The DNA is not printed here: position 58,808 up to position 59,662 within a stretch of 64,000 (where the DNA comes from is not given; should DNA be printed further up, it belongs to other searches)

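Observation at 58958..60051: Tandem IDI-1-like NUDIX paralogs lacking the catalytic cysteine (Cys->Ser)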

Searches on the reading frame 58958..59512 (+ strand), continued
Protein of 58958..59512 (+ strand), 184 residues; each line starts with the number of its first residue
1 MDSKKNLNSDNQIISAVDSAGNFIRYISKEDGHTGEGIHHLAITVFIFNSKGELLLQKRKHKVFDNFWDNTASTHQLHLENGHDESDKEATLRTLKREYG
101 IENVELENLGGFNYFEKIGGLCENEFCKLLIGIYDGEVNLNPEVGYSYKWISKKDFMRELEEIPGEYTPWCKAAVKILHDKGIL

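Call 37: search_protein_families(library=ncbifam, proteins=[P0275, P0297, P0283, P0301, P0360, P0269, P0295, P0306, P0272, P0390], max_evalue=0.00001)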
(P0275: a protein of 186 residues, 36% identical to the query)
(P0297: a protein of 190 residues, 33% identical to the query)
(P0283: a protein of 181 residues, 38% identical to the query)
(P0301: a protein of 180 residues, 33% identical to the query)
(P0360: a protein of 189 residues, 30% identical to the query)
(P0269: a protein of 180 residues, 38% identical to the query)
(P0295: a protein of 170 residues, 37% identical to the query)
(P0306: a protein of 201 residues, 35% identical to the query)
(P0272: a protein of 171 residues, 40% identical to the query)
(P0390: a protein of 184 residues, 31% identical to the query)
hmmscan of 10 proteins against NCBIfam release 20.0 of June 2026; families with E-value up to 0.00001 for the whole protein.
P0275 (186 aa): 4 families
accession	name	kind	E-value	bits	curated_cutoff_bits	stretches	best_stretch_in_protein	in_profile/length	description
NF002995.0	PRK03759.1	equivalog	2.8e-33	115.1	127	1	6-171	4-170/185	isopentenyl-diphosphate Delta-isomerase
TIGR02150.1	IPP_isom_1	equivalog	5.3e-23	81.6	105.8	1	11-168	1-157/159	isopentenyl-diphosphate delta-isomerase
NF011922.0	PRK15393.1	equivalog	1.8e-10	40.7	152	1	4-153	6-150/182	NUDIX hydrolase YfcD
NF041653.1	Nud_hyd_Meth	equivalog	6.6e-10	39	300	1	14-174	5-161/170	Nudix hydrolase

P0297 (190 aa): 4 families
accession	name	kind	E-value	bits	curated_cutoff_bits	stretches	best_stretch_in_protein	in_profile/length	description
NF002995.0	PRK03759.1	equivalog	1.3e-35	122.7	127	1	19-180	4-168/185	isopentenyl-diphosphate Delta-isomerase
TIGR02150.1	IPP_isom_1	equivalog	2.9e-25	89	105.8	1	25-179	2-157/159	isopentenyl-diphosphate delta-isomerase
NF041653.1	Nud_hyd_Meth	equivalog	9.9e-11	41.7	300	1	25-181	3-157/170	Nudix hydrolase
NF011922.0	PRK15393.1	equivalog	8.3e-08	32.1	152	1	47-123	35-112/182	NUDIX hydrolase YfcD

P0283 (181 aa): 4 families
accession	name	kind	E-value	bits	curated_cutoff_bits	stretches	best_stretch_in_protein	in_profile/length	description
NF002995.0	PRK03759.1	equivalog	2.3e-29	102.4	127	1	2-168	5-171/185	isopentenyl-diphosphate Delta-isomerase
TIGR02150.1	IPP_isom_1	equivalog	4.7e-20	72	105.8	1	6-164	1-157/159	isopentenyl-diphosphate delta-isomerase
NF011922.0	PRK15393.1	equivalog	2.1e-10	40.5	152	1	8-108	15-114/182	NUDIX hydrolase YfcD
NF041653.1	Nud_hyd_Meth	equivalog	7e-09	35.7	300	1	9-90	5-85/170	Nudix hydrolase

P0301 (180 aa): 4 families
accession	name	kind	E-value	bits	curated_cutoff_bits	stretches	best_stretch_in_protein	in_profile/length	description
NF002995.0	PRK03759.1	equivalog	1.9e-39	135.2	127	1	5-177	3-177/185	isopentenyl-diphosphate Delta-isomerase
TIGR02150.1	IPP_isom_1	equivalog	3.4e-31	108.2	105.8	1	11-167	1-157/159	isopentenyl-diphosphate delta-isomerase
NF041653.1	Nud_hyd_Meth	equivalog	4.2e-14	52.7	300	1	14-171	5-159/170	Nudix hydrolase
NF011922.0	PRK15393.1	equivalog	6.5e-10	39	152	1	3-97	5-98/182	NUDIX hydrolase YfcD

P0360 (189 aa): 3 families
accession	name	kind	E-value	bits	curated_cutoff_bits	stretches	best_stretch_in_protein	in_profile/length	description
NF002995.0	PRK03759.1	equivalog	1.3e-36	126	127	1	14-176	5-168/185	isopentenyl-diphosphate Delta-isomerase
TIGR02150.1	IPP_isom_1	equivalog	3.3e-23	82.3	105.8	1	21-175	3-157/159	isopentenyl-diphosphate delta-isomerase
NF011922.0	PRK15393.1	equivalog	5.3e-07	29.5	152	1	43-157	36-146/182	NUDIX hydrolase YfcD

P0269 (180 aa): 2 families
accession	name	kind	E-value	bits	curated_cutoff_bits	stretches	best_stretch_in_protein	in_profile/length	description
NF002995.0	PRK03759.1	equivalog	2.1e-21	76.4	127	1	4-170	8-176/185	isopentenyl-diphosphate Delta-isomerase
TIGR02150.1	IPP_isom_1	equivalog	9.8e-11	41.7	105.8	1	7-160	3-156/159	isopentenyl-diphosphate delta-isomerase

P0295 (170 aa): 5 families
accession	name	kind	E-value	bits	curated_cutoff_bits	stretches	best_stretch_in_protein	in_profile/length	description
NF002995.0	PRK03759.1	equivalog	5.7e-35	120.6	127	1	3-158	10-168/185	isopentenyl-diphosphate Delta-isomerase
TIGR02150.1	IPP_isom_1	equivalog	1.8e-30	105.9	105.8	1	4-157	3-157/159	isopentenyl-diphosphate delta-isomerase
NF011922.0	PRK15393.1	equivalog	6.2e-17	61.8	152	1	3-142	14-148/182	NUDIX hydrolase YfcD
NF041653.1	Nud_hyd_Meth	equivalog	1.3e-11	44.6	300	1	2-153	2-151/170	Nudix hydrolase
NF012016.0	PRK15472.1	equivalog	1.6e-07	31.1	95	1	30-142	5-123/141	nucleoside triphosphatase NudI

P0306 (201 aa): 4 families
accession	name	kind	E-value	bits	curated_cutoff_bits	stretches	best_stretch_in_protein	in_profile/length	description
NF002995.0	PRK03759.1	equivalog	2.6e-41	141.3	127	1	3-173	3-170/185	isopentenyl-diphosphate Delta-isomerase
TIGR02150.1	IPP_isom_1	equivalog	3.2e-34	118.1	105.8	1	9-170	1-157/159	isopentenyl-diphosphate delta-isomerase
NF041653.1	Nud_hyd_Meth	equivalog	3.3e-09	36.7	300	1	12-182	5-167/170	Nudix hydrolase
NF011922.0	PRK15393.1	equivalog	4.9e-07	29.6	152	1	12-155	16-149/182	NUDIX hydrolase YfcD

P0272 (171 aa): 4 families
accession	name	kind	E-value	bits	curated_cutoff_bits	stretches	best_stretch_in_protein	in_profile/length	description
NF002995.0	PRK03759.1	equivalog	2.1e-38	131.9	127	1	2-164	5-169/185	isopentenyl-diphosphate Delta-isomerase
TIGR02150.1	IPP_isom_1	equivalog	1.3e-32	112.9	105.8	1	8-162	3-157/159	isopentenyl-diphosphate delta-isomerase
NF041653.1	Nud_hyd_Meth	equivalog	3.1e-18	66.1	300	1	6-169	2-162/170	Nudix hydrolase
NF011922.0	PRK15393.1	equivalog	5e-12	45.8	152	1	4-147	11-149/182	NUDIX hydrolase YfcD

P0390 (184 aa): 5 families
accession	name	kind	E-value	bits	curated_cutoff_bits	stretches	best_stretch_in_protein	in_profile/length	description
NF002995.0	PRK03759.1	equivalog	6.2e-27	94.5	127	1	12-174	4-168/185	isopentenyl-diphosphate Delta-isomerase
NF011922.0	PRK15393.1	equivalog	4.4e-18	65.6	152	1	14-169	10-156/182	NUDIX hydrolase YfcD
TIGR02150.1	IPP_isom_1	equivalog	2.6e-17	63.1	105.8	1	20-172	4-156/159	isopentenyl-diphosphate delta-isomerase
NF041653.1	Nud_hyd_Meth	equivalog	6.6e-14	52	300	1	21-174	6-156/170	Nudix hydrolase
NF006530.0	PRK08999.1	equivalog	3.3e-06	26.4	245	1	49-112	13-74/315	Nudix family hydrolase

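Call 45: find_related_loci(query=A1, collection=genome_contigs, flank=10000)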
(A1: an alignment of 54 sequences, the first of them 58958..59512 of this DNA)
Query A1 (184 aa) in genome_contigs; peptide patterns used: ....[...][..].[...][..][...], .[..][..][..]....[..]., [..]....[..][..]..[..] (x = any residue, [..] = any of these).
229 stretches matched a pattern; 103 encode a relative of the query (tblastn E <= 1e-3); the best 80 are kept; 80 distinct loci.
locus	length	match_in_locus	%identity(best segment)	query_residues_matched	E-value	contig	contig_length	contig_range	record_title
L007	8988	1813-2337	82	10-184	2e-97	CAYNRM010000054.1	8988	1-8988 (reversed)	MAG TPA_asm: uncultured Gammaproteobacteria bacterium isolate SRP128246_co1_67 genome assembly, contig: NODE_20124_lengt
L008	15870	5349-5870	74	10-184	7e-88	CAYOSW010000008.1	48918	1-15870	MAG TPA_asm: uncultured Gammaproteobacteria bacterium isolate binchicken_co105_397 genome assembly, contig: NODE_806_len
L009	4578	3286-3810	71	10-184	2e-80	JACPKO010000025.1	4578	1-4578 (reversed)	MAG: Candidatus Daviesbacteria bacterium isolate NC_groundwater_496_Ag_S-0.1um_39_16 S35_SO-1_scaffold_56929, whole geno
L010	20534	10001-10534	60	7-184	2e-69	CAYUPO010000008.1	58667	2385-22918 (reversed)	MAG TPA_asm: uncultured Gammaproteobacteria bacterium isolate SRP286056_co1_297 genome assembly, contig: NODE_489_length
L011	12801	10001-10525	61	11-184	5e-69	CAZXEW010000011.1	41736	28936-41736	MAG TPA_asm: uncultured Gammaproteobacteria bacterium isolate binchicken_co203_146 genome assembly, contig: k141_776404,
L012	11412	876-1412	60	12-181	1e-66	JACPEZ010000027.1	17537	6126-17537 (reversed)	MAG: Candidatus Daviesbacteria bacterium isolate NC_groundwater_348_Ag_B-0.1um_41_18 GD18-4_B1_scaffold_567070, whole ge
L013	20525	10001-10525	57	10-184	7e-67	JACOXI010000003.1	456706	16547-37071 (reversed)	MAG: Candidatus Daviesbacteria bacterium isolate NC_groundwater_149_Ag_S-0.1um_39_14 S4_GD2017_2_S1_scaffold_3, whole ge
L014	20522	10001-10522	60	11-184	1e-68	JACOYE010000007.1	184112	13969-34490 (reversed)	MAG: Candidatus Microgenomates bacterium isolate NC_groundwater_171_Ag_S-0.1um_39_14 S4_GD2017_2_S1_scaffold_24, whole g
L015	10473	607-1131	55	10-183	2e-65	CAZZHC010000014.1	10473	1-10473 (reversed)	MAG TPA_asm: uncultured Gammaproteobacteria bacterium isolate SRP269290_co4_53 genome assembly, contig: NODE_5058_length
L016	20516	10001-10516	57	12-184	4e-64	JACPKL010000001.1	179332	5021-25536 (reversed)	MAG: Candidatus Daviesbacteria bacterium isolate NC_groundwater_493_Ag_S-0.1um_36_17 S35_SO-1_scaffold_31176, whole geno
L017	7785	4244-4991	55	7-184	4e-63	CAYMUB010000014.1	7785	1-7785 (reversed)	MAG TPA_asm: uncultured Gammaproteobacteria bacterium isolate binchicken_co203_488 genome assembly, contig: k141_4146529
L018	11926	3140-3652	59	10-178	1e-62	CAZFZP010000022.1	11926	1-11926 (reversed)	MAG TPA_asm: uncultured Gammaproteobacteria bacterium isolate SRP050083_co3_227 genome assembly, contig: NODE_4737_lengt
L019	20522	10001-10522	55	11-184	2e-62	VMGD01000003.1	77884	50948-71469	MAG: Microgenomates group bacterium Gr01-1014_7 G01um10147_scaffold_96, whole genome shotgun sequence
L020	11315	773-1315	56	6-184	3e-62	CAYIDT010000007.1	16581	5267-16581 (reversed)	MAG TPA_asm: uncultured Gammaproteobacteria bacterium isolate ERP119705_co1_249 genome assembly, contig: NODE_4077_lengt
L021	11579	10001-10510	58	10-178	4e-62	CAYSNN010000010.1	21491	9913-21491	MAG TPA_asm: uncultured Gammaproteobacteria bacterium isolate binchicken_co251_42 genome assembly, contig: NODE_3359_len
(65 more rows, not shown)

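Call 51: predict_structure(alignment_id=A1)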
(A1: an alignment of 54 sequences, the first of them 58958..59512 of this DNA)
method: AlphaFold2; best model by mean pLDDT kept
length: 184 residues; sequences in the alignment: 54
mean_pLDDT: 93.5   pTM: 0.87
mean pLDDT of the five models: 93.5, 93.0, 92.8, 92.6, 92.3
residues with pLDDT >= 90: 165; 70-90: 9; 50-70: 2; < 50: 8
segments of 3 or more residues with pLDDT < 50: 1-8
pLDDT, mean of each block of 10 residues (from residue 1): 46 96 97 94 98 97 92 97 97 98 97 93 96 98 97 98 96 96 96
secondary structure, 60 per line:
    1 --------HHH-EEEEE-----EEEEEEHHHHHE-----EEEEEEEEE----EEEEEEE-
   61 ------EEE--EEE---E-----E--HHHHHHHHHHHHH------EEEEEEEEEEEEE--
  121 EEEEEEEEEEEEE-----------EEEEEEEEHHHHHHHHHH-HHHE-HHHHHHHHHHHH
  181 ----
elements in order: E13-17 E23-28 H29-33 E40-48 E53-59 E67-69 E72-74 H87-99 E106-118 E121-133 E145-152 H153-162 H169-180

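Call 54: fold_search(model_id=the predicted structure, library=pdb)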
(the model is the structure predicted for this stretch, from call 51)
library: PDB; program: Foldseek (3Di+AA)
matches with E <= 10: 641; with E <= 0.001: 277
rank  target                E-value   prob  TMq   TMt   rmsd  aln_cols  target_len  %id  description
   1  1nfs_A                1.6e-12  1.00  0.75  0.78   2.3       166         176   25  STRUCTURE AND MECHANISM OF ACTION OF ISOPENTENYLPYROPHOSPHATE-DIMETHYLALLYLPYROPHOSPHATE ISOMERASE: COMPLEX WITH NIPP (released 2003-06-24)
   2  2i6k_A                2.2e-12  1.00  0.82  0.68   2.8       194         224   25  Crystal structure of human type I IPP isomerase complexed with a substrate analog (released 2007-06-05)
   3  1x83_A                2.8e-12  1.00  0.73  0.76   2.7       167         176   23  Y104F IPP isomerase reacted with (S)-bromohydrine of IPP (released 2005-01-25)
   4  2i6k_B                3.2e-12  1.00  0.82  0.69   2.8       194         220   25  Crystal structure of human type I IPP isomerase complexed with a substrate analog (released 2007-06-05)
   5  1hx3_A                4.0e-12  1.00  0.76  0.79   2.2       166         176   25  CRYSTAL STRUCTURE OF E.COLI ISOPENTENYL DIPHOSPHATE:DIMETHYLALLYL DIPHOSPHATE ISOMERASE (released 2001-07-11)
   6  2ick                  5.7e-12  1.00  0.79  0.67   3.0       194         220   25  Human isopentenyl diphophate isomerase complexed with substrate analog (released 2007-03-20)
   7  1hx3_B                6.4e-12  1.00  0.77  0.79   2.0       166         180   25  CRYSTAL STRUCTURE OF E.COLI ISOPENTENYL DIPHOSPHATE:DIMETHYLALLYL DIPHOSPHATE ISOMERASE (released 2001-07-11)
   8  1nfs_B                1.0e-11  1.00  0.77  0.78   2.1       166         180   25  STRUCTURE AND MECHANISM OF ACTION OF ISOPENTENYLPYROPHOSPHATE-DIMETHYLALLYLPYROPHOSPHATE ISOMERASE: COMPLEX WITH NIPP (released 2003-06-24)
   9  1x83_B                1.3e-11  1.00  0.76  0.78   2.1       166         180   25  Y104F IPP isomerase reacted with (S)-bromohydrine of IPP (released 2005-01-25)
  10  2icj                  2.0e-11  1.00  0.81  0.69   3.4       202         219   24  The crystal structure of human isopentenyl diphophate isomerase (released 2007-03-20)
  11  1i9a_A                2.1e-11  1.00  0.74  0.77   2.7       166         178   25  STRUCTURAL STUDIES OF CHOLESTEROL BIOSYNTHESIS: MEVALONATE 5-DIPHOSPHATE DECARBOXYLASE AND ISOPENTENYL DIPHOSPHATE ISO (released 2001-03-28)
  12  2pny                  3.3e-11  1.00  0.79  0.63   3.2       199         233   23  Structure of Human Isopentenyl-diphosphate Delta-isomerase 2 (released 2007-05-29)
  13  2dho                  4.0e-11  1.00  0.78  0.68   2.8       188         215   25  Crystal structure of human IPP isomerase I in space group P212121 (released 2007-06-05)
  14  2o5f_B                3.5e-10  1.00  0.62  0.69   3.2       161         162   16  Crystal Structure of DR0079 from Deinococcus radiodurans at 1.9 Angstrom Resolution (released 2007-12-18)
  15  1hzt                  4.5e-10  1.00  0.65  0.77   1.8       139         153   27  CRYSTAL STRUCTURE OF METAL-FREE ISOPENTENYL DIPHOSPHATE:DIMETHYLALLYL DIPHOSPHATE ISOMERASE (released 2001-07-26)
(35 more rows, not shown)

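Call 76: list_cluster_members(proteins=[P0268, P0281, P0315, P0301, P0306, P0272, P0295, P0310, P0323, P0342])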
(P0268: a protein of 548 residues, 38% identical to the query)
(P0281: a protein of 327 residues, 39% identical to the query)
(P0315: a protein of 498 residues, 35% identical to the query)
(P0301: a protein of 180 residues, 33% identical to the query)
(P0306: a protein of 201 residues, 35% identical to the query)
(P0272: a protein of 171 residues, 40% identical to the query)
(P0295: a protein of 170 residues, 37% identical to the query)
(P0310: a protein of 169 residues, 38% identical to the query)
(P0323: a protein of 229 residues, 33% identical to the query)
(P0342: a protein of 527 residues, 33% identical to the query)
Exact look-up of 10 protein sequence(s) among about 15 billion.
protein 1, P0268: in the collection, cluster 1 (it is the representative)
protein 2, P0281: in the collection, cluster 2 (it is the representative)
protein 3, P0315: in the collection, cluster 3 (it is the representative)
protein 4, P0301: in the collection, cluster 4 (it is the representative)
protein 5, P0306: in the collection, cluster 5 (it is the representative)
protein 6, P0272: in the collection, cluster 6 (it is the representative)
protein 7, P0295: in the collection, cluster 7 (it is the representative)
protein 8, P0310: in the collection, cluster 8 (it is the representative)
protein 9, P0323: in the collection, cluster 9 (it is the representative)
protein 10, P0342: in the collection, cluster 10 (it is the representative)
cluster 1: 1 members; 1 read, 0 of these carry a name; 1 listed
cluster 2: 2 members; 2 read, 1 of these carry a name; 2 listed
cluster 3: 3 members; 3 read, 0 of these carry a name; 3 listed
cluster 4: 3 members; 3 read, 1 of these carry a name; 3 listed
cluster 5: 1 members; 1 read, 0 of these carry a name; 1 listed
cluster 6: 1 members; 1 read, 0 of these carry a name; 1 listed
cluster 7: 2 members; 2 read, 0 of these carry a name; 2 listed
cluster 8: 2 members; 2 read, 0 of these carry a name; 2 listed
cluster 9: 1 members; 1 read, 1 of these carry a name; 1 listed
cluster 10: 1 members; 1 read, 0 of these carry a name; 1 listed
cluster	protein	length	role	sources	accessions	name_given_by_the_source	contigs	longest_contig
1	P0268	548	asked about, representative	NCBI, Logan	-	-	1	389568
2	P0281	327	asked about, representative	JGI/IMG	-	-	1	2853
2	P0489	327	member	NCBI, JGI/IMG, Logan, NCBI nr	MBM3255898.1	MAG: NUDIX domain-containing protein [Candidatus Moranbacteria bacterium] | NUDIX domain-containing protein [Candidatus Moranbacteria bacterium]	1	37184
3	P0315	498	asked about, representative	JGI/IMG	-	-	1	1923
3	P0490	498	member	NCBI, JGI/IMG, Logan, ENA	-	-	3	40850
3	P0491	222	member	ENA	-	-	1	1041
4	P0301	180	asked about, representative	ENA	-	-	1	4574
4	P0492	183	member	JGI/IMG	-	isopentenyl-diphosphate delta-isomerase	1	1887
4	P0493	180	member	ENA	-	-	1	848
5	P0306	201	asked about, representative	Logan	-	-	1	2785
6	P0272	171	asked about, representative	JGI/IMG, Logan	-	-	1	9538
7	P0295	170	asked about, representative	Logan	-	-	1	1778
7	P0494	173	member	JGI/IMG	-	-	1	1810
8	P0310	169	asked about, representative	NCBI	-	-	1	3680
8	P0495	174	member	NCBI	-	-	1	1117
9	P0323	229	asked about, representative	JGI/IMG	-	isopentenyl-diphosphate delta-isomerase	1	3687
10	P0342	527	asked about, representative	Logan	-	-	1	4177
